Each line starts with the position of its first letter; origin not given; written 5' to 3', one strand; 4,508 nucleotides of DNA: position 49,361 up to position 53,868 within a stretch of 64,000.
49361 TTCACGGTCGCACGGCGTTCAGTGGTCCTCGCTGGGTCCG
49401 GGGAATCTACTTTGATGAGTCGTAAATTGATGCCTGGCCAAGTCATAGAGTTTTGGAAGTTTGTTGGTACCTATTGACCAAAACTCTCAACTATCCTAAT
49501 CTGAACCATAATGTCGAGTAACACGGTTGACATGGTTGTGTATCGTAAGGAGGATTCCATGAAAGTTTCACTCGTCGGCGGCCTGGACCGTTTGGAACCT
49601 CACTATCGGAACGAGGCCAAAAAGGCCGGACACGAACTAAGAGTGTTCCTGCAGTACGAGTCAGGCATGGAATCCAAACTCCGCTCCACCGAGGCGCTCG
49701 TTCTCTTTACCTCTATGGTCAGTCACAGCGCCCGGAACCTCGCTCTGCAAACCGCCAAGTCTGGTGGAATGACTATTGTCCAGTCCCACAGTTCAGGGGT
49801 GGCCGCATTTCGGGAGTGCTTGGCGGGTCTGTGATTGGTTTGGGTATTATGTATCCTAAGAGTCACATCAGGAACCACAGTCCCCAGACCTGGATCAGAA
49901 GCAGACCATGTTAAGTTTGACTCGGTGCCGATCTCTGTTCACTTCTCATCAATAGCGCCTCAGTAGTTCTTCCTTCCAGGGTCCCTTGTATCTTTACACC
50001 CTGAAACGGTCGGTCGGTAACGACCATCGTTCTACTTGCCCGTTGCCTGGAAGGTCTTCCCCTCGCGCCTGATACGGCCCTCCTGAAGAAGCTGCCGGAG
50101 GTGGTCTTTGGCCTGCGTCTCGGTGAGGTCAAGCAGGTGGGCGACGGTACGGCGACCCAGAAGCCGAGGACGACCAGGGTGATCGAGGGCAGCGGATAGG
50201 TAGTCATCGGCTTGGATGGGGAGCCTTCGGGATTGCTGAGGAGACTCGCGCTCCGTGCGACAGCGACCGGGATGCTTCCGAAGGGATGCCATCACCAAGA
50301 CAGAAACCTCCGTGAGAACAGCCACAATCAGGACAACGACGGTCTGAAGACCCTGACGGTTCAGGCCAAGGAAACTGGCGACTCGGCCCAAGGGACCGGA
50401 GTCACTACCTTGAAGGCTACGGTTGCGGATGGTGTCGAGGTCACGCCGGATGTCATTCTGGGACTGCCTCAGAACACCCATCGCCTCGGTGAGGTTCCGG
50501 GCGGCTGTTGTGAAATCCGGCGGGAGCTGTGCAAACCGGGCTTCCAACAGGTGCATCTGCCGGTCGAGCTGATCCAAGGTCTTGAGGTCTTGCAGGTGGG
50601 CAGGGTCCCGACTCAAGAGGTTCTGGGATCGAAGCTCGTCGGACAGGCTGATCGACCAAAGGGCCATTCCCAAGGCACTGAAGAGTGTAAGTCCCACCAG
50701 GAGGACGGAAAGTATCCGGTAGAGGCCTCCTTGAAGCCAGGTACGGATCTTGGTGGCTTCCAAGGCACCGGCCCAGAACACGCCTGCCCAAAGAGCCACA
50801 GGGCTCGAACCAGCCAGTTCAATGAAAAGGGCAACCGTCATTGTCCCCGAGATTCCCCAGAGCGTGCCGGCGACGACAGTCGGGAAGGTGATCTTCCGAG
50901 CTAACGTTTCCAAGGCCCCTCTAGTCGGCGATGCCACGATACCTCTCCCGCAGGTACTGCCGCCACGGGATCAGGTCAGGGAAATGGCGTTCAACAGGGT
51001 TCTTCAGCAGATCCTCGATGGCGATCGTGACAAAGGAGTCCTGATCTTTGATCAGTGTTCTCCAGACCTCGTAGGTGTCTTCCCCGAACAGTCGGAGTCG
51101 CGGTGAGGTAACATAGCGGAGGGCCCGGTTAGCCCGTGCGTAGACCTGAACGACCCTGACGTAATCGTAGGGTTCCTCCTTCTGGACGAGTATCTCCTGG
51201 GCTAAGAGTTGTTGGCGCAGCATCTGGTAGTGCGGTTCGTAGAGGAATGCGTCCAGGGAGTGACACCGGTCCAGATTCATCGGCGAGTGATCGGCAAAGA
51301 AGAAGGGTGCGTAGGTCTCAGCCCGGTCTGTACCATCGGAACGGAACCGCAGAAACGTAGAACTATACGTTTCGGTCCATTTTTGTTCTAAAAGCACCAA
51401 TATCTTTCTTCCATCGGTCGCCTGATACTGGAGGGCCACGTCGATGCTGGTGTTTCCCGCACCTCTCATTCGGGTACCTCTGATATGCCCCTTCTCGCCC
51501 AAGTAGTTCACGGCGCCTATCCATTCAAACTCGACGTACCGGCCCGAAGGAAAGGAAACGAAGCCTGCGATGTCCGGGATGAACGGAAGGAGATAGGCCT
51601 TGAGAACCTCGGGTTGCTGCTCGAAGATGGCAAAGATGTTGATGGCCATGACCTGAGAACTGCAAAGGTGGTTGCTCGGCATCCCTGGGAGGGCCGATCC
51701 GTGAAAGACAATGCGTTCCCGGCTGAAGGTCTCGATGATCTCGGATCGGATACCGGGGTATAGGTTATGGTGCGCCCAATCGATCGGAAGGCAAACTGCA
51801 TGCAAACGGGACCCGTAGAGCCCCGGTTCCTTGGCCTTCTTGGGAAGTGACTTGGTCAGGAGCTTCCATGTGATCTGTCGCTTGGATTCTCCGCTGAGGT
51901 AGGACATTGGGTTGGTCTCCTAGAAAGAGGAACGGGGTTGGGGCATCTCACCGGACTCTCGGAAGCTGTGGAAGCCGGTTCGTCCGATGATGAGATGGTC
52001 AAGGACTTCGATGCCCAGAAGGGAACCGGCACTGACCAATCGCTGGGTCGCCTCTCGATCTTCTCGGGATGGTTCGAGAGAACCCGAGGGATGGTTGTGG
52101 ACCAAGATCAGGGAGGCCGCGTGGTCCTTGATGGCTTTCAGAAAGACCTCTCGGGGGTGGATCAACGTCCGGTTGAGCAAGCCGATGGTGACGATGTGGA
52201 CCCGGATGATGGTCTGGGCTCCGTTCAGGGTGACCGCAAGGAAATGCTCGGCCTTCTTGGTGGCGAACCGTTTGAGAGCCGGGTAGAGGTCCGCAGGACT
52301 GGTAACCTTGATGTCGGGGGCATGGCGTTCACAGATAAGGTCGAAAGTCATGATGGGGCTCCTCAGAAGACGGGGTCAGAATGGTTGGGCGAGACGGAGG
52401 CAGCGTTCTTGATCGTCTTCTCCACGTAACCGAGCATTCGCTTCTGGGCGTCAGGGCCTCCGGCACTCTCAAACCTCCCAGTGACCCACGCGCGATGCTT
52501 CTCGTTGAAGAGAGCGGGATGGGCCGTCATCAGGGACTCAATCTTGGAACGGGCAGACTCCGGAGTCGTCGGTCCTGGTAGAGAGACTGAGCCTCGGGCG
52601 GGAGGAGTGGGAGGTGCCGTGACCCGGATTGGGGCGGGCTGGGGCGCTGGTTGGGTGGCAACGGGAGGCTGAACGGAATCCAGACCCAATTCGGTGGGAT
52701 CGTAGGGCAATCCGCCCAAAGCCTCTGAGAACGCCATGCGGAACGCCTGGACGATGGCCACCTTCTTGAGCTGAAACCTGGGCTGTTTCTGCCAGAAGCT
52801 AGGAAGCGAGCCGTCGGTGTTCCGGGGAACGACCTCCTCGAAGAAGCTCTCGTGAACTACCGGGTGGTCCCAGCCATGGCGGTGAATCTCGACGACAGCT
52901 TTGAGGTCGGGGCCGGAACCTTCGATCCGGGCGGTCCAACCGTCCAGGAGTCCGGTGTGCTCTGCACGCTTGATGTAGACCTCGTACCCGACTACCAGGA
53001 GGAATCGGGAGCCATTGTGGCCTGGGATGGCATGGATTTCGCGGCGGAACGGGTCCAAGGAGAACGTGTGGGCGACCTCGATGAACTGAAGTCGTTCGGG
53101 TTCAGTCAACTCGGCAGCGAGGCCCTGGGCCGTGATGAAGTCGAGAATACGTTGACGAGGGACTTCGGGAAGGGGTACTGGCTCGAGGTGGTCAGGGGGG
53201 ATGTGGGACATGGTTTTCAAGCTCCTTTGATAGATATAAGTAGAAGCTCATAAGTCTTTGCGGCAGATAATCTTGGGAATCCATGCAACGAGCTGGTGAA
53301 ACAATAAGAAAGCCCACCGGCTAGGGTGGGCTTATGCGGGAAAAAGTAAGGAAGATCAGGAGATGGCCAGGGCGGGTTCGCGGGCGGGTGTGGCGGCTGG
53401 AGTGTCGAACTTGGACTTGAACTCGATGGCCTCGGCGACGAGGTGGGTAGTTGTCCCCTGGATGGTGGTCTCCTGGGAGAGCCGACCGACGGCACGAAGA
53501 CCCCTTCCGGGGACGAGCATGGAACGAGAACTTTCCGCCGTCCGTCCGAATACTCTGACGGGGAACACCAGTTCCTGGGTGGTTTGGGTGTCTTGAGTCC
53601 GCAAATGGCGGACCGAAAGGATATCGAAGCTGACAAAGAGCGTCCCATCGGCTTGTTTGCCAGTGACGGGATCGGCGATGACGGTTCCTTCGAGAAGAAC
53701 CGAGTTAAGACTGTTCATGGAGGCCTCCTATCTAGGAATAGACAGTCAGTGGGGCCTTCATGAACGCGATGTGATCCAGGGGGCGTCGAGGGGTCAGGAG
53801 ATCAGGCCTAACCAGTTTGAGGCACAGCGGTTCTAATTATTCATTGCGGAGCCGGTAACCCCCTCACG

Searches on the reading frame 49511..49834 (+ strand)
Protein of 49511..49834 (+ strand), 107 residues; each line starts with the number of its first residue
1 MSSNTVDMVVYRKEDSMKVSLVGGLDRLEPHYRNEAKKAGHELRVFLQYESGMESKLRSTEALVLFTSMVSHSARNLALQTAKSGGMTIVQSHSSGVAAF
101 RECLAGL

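Call 56: search_protein_families(library=pfam, proteins=[window:49511-49834:+], max_evalue=0.00001)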
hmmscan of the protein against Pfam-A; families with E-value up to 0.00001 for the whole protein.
window:49511-49834:+ (107 aa): 1 family
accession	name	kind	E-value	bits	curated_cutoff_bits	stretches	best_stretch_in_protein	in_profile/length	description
PF10087.14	DUF2325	-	3.1e-22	79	33.6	1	18-105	1-92/94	Uncharacterized protein conserved in bacteria (DUF2325)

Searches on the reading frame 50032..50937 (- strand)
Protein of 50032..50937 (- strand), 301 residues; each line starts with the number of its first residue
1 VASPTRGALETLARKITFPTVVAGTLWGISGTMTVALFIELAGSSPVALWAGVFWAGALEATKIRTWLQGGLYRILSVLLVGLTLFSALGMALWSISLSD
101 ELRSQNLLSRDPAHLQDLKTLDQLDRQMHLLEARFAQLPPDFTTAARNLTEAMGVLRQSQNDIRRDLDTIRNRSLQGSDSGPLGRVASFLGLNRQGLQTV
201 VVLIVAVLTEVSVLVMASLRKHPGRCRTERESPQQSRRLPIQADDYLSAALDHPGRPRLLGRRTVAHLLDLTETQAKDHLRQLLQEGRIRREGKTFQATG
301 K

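Call 56: search_protein_families(library=pfam, proteins=[window:50032-50937:-], max_evalue=0.00001)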
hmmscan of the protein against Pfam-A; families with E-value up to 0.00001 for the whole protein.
window:50032-50937:- (301 aa): 0 families

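Call 82: search_protein_families(library=pfam, proteins=[window:50032-50937:-], max_evalue=1)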
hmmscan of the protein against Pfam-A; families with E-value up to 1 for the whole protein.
window:50032-50937:- (301 aa): 4 families
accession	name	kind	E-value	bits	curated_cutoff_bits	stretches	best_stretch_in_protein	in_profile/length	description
PF09311.16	Rab5-bind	-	0.017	15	33.6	1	124-180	67-125/307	Rabaptin-like protein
PF19721.4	DUF6215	-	0.088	12.9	27.1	1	200-261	17-76/135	Family of unknown function (DUF6215)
PF23933.1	DUF7269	-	0.11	13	29.1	1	192-290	19-104/162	Family of unknown function (DUF7269)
PF25771.1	CC_CEP152-bind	-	0.13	12.3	21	1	101-119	8-26/36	CEP63/DEUP1, CEP152 binding coiled coil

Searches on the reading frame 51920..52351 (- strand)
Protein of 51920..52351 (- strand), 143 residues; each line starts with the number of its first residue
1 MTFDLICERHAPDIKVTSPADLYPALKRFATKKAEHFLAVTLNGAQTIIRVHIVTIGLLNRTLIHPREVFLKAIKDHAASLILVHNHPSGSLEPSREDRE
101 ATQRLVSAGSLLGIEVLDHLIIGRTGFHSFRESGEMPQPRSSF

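Call 64: search_protein_families(library=pfam, proteins=[window:51920-52351:-], max_evalue=0.00001)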
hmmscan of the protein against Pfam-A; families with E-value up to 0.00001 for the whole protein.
window:51920-52351:- (143 aa): 1 family
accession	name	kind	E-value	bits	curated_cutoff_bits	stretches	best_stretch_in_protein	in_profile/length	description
PF04002.20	RadC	-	1.5e-40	138.3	22.1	1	17-134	2-120/121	RadC-like JAB domain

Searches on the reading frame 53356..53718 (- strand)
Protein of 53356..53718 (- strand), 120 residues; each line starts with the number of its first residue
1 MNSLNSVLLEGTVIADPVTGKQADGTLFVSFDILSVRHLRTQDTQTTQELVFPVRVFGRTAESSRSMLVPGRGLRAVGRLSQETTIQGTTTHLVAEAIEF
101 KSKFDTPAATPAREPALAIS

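Call 64: search_protein_families(library=pfam, proteins=[window:53356-53718:-], max_evalue=0.00001)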
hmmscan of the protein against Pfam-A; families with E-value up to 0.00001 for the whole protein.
window:53356-53718:- (120 aa): 1 family
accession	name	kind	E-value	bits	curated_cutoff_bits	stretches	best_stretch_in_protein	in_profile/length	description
PF00436.31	SSB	-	2.3e-07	31.2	26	1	4-99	1-102/104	Single-strand binding protein family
